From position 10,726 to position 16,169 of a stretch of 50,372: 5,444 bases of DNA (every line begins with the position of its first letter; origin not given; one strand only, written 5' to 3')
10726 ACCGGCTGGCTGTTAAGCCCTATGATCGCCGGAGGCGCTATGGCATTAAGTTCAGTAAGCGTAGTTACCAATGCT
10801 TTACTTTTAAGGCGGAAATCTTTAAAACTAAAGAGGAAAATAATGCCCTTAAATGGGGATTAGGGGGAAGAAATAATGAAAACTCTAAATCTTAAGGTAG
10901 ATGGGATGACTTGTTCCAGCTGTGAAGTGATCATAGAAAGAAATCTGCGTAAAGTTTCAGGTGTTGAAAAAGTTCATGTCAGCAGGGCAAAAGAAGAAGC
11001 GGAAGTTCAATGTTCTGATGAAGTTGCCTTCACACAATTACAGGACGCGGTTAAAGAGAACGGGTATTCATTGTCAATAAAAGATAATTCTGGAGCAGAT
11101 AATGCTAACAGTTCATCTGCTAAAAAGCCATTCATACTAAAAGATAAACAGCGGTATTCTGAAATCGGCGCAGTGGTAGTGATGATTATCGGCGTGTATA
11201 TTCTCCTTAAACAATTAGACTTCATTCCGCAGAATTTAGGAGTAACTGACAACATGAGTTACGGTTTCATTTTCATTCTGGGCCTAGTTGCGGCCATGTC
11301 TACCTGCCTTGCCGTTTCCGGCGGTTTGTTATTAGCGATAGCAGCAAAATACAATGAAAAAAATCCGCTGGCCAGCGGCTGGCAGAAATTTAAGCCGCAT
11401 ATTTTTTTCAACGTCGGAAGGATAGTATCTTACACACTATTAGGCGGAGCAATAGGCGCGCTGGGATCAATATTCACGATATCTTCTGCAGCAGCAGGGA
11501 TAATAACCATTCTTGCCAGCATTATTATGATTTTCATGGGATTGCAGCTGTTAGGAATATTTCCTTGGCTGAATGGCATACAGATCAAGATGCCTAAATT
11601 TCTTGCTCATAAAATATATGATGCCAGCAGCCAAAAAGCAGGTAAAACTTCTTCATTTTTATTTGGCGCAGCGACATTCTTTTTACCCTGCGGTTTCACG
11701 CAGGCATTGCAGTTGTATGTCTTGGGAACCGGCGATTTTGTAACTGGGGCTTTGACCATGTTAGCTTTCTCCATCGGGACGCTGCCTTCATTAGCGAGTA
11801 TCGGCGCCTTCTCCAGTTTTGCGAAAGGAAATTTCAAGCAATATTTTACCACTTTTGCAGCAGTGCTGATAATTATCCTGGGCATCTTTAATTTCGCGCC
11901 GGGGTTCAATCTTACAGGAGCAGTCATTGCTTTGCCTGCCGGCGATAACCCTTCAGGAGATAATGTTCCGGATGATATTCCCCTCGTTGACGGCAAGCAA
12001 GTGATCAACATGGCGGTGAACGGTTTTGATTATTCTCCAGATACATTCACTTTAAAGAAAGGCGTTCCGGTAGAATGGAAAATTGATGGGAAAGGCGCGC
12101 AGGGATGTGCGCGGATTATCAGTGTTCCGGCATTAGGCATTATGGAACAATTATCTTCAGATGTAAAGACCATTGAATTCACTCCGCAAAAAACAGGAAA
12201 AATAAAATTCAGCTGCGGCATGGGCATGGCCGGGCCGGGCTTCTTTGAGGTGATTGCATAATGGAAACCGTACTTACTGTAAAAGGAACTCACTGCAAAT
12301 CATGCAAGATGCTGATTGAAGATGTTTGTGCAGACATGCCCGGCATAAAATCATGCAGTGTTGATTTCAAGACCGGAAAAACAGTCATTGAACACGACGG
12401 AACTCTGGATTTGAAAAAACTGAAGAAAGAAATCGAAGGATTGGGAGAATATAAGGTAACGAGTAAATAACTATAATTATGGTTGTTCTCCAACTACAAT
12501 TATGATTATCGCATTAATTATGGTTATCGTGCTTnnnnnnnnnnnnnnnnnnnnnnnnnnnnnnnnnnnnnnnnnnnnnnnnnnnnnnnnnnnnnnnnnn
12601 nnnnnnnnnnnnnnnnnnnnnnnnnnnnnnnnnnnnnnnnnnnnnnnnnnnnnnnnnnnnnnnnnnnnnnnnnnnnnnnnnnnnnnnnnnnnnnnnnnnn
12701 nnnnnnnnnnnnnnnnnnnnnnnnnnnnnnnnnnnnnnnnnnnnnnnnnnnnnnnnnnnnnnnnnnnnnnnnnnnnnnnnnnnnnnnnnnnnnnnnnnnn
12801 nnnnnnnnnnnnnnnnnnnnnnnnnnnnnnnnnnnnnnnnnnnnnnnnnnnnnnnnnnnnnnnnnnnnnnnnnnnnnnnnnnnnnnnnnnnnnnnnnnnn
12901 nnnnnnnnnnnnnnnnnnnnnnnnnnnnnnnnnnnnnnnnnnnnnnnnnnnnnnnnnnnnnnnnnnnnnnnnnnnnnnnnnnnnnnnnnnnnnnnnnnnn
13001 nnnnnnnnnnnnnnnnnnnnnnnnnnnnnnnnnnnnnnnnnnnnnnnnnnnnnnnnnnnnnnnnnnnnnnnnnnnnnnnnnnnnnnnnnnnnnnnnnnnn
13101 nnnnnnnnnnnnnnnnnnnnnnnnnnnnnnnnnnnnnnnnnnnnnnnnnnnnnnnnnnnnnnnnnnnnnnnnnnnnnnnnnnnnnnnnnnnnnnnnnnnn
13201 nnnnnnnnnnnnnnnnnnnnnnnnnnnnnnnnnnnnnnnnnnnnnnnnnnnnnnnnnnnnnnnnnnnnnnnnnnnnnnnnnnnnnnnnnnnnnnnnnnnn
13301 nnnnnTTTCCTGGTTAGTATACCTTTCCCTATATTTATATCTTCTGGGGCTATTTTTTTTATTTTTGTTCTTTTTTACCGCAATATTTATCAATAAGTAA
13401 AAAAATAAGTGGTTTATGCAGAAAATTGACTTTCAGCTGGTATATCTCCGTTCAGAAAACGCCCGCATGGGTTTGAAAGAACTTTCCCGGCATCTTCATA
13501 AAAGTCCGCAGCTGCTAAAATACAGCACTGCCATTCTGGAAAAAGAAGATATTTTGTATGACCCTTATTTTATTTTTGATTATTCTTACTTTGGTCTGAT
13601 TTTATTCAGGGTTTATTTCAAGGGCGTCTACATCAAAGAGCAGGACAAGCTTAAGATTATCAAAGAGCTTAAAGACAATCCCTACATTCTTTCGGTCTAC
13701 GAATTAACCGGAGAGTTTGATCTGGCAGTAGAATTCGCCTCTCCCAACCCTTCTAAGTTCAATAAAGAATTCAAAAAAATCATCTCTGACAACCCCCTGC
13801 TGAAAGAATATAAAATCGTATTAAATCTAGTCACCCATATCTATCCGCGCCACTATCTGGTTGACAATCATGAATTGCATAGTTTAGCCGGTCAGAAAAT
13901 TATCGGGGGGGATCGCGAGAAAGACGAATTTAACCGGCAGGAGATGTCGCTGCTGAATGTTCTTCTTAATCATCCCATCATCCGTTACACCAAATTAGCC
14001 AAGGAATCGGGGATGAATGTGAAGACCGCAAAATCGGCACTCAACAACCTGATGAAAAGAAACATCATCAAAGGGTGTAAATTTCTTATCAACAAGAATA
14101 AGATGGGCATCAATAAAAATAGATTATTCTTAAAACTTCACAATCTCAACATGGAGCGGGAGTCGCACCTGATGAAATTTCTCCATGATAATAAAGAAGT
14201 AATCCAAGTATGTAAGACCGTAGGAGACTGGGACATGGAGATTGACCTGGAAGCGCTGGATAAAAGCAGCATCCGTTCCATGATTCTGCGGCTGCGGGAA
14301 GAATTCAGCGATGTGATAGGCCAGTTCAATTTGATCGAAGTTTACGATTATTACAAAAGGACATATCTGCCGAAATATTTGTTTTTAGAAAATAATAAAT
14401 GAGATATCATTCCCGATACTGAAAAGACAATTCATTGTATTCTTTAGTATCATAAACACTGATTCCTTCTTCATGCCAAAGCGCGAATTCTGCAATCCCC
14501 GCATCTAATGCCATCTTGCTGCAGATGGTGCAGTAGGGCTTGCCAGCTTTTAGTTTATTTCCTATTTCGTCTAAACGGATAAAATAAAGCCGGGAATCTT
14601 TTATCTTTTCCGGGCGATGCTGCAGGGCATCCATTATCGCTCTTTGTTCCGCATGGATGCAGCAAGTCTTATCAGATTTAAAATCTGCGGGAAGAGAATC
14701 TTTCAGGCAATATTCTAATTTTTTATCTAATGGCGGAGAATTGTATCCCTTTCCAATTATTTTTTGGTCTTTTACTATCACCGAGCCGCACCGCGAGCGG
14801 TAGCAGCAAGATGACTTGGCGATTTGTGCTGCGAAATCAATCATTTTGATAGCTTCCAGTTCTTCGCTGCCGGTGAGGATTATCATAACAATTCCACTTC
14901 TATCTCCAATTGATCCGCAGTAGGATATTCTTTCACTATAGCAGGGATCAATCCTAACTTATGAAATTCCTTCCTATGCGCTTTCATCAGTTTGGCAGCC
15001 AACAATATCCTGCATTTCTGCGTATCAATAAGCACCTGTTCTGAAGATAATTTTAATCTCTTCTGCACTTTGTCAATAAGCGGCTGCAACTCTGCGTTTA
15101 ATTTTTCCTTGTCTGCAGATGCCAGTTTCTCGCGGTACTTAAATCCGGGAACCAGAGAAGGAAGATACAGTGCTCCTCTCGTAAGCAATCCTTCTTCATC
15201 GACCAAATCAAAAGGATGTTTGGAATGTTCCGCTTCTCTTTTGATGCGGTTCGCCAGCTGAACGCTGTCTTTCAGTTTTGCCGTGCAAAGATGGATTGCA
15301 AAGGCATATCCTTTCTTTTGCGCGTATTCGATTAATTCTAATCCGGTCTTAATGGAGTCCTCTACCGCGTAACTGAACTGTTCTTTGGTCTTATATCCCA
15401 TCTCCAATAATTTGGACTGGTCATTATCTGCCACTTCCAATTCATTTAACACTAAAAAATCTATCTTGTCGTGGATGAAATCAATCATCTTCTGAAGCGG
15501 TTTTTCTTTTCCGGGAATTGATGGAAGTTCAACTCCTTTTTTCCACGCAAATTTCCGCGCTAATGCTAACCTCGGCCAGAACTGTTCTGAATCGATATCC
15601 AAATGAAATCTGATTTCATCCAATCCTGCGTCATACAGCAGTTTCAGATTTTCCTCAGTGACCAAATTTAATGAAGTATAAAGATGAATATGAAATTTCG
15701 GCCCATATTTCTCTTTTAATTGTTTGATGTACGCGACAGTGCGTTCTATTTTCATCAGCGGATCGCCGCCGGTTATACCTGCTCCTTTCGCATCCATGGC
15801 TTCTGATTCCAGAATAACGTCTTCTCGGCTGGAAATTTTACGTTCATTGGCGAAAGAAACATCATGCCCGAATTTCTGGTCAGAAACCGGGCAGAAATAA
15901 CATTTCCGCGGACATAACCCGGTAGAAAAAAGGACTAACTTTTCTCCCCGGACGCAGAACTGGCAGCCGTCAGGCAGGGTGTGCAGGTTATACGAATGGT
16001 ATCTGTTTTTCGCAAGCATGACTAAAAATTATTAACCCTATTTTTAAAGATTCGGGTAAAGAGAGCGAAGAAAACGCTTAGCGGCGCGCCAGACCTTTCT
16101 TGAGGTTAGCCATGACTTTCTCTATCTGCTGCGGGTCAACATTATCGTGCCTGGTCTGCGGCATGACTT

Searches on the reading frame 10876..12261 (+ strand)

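Call 32: search_protein_families(library=pfam, proteins=[window:10876-12261:+], max_evalue=0.0001)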
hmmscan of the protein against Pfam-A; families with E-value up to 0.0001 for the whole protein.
window:10876-12261:+ (461 aa): 3 families
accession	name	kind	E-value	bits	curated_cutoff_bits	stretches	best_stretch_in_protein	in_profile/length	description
PF13386.12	DsbD_2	-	2e-37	129.5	24.9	1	132-337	2-198/199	Cytochrome C biogenesis protein transmembrane region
PF00403.32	HMA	-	1.1e-08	35.7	24.8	1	6-64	2-61/62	Heavy-metal-associated domain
PF13473.12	Cupredoxin_1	-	2.2e-07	31.3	27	1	373-453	19-98/104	Cupredoxin-like domain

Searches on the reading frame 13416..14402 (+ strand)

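Call 32: search_protein_families(library=pfam, proteins=[window:13416-14402:+], max_evalue=0.0001)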
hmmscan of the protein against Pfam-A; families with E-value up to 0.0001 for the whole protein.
window:13416-14402:+ (328 aa): 2 families
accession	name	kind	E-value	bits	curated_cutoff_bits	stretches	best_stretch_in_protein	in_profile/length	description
PF13412.12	HTH_24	-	5e-11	42.4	21.9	1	173-219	2-48/48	Winged helix-turn-helix DNA-binding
PF01037.27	AsnC_trans_reg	-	2e-08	34.5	25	0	78-132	11-65/73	Lrp/AsnC ligand binding domain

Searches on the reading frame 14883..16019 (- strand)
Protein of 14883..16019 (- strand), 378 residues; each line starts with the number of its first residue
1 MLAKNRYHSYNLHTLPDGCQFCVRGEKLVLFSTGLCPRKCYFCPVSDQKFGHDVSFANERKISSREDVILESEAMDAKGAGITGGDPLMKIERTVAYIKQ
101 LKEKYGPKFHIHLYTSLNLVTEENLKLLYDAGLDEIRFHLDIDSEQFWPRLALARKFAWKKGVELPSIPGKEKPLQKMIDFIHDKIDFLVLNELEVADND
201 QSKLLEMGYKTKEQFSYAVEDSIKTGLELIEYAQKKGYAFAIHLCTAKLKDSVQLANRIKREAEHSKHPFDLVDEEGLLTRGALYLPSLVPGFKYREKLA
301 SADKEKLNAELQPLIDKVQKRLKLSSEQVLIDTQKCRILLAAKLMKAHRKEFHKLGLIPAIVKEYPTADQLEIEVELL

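Call 32: search_protein_families(library=pfam, proteins=[window:14883-16019:-], max_evalue=0.0001)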
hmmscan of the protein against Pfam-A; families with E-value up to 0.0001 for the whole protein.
window:14883-16019:- (378 aa): 2 families
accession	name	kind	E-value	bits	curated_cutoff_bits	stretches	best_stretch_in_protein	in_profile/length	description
PF04055.27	Radical_SAM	-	2.2e-12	47.9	29.5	1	33-147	4-116/166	Radical SAM superfamily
PF13353.11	Fer4_12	-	5.4e-05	23.9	22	0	25-119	5-94/137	4Fe-4S single cluster domain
